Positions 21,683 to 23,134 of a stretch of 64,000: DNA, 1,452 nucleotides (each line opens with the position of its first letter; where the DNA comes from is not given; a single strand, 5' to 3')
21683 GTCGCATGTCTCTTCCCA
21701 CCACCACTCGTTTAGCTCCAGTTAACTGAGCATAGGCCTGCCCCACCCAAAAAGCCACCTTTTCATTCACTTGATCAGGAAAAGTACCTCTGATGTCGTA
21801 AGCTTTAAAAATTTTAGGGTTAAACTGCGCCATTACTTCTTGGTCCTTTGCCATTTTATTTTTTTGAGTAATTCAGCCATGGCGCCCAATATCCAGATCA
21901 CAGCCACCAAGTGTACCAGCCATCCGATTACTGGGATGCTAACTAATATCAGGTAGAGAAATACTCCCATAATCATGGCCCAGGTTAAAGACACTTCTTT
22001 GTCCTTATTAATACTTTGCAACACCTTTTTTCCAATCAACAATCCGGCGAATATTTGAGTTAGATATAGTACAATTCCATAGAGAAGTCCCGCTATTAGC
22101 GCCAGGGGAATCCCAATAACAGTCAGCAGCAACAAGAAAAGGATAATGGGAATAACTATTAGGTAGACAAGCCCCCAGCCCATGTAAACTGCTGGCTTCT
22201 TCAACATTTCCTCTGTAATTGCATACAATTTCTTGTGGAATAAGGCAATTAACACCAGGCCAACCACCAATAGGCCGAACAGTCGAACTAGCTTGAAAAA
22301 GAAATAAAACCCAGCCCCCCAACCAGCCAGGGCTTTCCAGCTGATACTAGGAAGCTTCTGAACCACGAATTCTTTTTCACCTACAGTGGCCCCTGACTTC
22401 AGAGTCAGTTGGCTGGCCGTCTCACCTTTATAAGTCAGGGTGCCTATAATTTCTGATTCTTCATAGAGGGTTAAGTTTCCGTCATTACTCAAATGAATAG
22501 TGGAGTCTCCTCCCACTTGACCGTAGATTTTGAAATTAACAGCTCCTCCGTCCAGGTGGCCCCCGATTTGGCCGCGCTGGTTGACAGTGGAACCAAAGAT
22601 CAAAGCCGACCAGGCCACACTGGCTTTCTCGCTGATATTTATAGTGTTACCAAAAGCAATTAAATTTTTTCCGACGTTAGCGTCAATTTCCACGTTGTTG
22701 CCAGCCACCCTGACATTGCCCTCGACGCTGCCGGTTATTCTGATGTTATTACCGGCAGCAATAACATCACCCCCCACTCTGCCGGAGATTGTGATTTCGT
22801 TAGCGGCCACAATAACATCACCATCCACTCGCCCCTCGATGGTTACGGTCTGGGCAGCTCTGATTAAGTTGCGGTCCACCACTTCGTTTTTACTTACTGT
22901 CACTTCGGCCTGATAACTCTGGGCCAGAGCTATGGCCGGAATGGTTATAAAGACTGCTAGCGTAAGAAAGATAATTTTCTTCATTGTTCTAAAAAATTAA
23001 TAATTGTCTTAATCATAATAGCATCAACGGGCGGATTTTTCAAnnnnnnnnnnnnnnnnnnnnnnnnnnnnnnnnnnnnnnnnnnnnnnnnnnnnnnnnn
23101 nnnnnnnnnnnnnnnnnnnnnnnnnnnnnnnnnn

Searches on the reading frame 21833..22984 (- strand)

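Call 13: search_protein_families(library=pfam, proteins=[window:21833-22984:-], max_evalue=0.001)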
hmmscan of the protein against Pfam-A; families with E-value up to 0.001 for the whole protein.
window:21833-22984:- (383 aa): 1 family
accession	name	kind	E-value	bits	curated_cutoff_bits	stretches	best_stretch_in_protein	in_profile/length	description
PF04519.19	Bactofilin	-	5.3e-05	23.8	27.9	0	41-102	13-72/98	Polymer-forming cytoskeletal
